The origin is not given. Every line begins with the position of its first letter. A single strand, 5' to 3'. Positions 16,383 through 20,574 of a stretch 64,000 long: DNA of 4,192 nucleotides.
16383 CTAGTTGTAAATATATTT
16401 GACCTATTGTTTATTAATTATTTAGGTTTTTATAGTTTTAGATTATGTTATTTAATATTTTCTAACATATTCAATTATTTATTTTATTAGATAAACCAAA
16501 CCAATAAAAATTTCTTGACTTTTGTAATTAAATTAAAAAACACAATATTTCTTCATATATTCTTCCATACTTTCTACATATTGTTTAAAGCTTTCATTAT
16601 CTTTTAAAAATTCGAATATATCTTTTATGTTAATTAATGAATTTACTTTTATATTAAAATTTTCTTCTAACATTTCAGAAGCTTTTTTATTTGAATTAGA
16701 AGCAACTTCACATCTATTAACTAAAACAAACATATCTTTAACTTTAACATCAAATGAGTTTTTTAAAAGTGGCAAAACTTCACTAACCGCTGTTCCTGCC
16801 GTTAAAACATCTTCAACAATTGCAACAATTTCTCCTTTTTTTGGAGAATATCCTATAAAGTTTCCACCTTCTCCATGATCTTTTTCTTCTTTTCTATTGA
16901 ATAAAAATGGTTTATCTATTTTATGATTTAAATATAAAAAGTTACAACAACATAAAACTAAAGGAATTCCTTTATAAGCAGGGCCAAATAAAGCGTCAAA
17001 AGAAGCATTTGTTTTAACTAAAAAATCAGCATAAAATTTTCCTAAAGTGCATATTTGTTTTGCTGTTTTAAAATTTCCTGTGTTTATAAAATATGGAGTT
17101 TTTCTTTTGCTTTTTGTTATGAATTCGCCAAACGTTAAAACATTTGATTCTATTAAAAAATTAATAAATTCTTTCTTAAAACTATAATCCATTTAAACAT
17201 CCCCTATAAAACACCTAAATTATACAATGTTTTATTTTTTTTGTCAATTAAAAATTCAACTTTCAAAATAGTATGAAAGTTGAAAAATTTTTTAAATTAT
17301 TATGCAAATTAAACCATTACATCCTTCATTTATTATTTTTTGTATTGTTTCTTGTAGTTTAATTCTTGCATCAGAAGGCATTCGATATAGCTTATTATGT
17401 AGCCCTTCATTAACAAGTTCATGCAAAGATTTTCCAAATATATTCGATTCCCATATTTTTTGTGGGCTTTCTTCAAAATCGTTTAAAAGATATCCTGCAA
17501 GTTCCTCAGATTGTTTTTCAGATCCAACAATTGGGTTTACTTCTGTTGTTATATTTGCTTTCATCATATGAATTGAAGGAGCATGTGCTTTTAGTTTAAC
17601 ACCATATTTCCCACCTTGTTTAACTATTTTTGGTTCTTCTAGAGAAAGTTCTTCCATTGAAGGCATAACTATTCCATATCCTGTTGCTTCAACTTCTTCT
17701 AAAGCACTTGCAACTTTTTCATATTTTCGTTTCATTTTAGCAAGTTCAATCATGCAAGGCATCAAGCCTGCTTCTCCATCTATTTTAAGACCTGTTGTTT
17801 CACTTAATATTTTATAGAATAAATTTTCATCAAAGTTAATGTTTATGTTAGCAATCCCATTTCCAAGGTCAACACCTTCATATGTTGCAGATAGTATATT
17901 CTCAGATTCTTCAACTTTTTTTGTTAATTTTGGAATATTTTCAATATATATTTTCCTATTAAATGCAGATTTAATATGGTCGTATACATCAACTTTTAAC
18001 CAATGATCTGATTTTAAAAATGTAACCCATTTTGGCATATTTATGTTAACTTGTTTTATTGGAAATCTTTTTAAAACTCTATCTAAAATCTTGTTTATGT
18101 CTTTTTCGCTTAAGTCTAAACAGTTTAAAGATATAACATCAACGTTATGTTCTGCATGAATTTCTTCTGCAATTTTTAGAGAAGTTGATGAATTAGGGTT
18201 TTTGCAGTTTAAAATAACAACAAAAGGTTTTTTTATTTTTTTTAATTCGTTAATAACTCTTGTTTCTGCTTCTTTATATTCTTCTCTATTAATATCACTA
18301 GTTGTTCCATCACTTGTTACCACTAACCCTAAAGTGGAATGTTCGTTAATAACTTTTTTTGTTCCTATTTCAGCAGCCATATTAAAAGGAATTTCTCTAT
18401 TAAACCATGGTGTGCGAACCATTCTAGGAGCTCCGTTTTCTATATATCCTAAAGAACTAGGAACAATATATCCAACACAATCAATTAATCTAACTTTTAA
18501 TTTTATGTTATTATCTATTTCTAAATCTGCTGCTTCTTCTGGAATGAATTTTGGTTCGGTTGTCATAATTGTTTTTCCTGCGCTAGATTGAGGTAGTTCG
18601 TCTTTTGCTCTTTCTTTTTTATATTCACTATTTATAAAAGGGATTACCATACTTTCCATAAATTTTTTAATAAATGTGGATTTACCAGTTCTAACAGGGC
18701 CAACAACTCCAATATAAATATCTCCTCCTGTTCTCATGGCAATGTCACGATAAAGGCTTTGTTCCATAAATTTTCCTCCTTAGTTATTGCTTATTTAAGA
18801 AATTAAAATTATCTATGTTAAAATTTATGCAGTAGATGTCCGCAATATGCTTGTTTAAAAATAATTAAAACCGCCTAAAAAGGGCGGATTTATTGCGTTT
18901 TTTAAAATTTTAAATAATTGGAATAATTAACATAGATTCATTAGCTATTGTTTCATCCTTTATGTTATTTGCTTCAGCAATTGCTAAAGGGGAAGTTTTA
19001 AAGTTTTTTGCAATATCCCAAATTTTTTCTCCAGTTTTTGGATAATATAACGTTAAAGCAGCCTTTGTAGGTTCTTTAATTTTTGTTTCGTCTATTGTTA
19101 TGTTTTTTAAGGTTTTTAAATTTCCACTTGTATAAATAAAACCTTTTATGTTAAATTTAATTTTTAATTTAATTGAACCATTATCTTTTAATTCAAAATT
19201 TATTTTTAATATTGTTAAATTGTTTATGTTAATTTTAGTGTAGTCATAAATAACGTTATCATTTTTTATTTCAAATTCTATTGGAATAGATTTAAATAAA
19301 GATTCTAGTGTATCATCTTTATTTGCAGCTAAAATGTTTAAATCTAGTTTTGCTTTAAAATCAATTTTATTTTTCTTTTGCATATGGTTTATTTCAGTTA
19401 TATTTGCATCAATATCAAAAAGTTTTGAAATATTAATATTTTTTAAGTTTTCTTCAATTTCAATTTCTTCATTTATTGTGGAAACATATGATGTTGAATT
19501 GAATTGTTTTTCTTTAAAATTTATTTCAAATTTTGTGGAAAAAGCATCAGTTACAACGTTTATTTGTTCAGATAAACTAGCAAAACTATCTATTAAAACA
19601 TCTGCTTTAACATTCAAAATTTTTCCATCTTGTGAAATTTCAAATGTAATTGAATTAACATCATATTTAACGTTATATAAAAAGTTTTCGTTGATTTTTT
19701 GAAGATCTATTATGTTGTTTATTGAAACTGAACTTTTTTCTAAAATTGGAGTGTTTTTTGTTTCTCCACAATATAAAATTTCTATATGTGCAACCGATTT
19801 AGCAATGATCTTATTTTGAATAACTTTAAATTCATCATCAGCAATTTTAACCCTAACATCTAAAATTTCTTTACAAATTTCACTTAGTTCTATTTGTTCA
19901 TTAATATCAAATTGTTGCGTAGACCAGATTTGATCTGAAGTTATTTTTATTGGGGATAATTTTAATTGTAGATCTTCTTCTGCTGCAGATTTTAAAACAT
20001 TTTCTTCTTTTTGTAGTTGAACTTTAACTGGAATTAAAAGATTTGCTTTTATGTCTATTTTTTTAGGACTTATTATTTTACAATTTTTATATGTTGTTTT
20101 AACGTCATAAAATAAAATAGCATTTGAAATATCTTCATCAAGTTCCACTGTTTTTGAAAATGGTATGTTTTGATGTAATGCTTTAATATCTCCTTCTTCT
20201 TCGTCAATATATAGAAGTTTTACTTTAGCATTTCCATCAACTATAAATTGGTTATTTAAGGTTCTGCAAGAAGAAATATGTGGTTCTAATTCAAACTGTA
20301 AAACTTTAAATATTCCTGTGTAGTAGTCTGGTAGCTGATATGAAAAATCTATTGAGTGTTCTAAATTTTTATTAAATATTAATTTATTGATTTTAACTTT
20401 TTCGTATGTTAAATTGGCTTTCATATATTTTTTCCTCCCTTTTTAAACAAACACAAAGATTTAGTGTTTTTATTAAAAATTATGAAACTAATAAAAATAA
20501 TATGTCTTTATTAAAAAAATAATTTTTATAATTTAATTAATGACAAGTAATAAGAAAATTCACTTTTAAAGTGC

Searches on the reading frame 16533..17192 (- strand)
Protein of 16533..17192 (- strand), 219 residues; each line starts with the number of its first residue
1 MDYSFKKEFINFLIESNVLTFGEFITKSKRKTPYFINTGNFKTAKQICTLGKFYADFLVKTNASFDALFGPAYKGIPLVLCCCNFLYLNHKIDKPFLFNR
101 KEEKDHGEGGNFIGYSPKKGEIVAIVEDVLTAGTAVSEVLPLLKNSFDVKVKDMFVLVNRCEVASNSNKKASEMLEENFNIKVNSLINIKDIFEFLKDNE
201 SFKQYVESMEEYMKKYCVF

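Call 18: search_protein_families(library=pfam, proteins=[window:16533-17192:-], max_evalue=0.00001)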
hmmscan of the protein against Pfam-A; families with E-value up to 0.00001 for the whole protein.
window:16533-17192:- (219 aa): 1 family
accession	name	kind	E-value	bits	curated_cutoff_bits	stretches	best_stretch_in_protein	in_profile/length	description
PF00156.33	Pribosyltran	-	3.5e-08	33.4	26.3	1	40-178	4-144/158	Phosphoribosyl transferase domain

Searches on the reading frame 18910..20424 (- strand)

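Call 18: search_protein_families(library=pfam, proteins=[window:18910-20424:-], max_evalue=0.00001)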
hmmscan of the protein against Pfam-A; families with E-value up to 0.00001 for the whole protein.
window:18910-20424:- (504 aa): 2 families
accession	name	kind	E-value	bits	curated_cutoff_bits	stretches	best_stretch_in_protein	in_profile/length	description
PF12673.12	SipL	-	8.5e-20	71.2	23.6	2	38-118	2-78/78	SipL, SPOCS domain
PF23446.1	LysM1_NFP_LYK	-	6.4e-06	27.4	36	0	468-503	18-55/60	NFP/LYK LysM1 domain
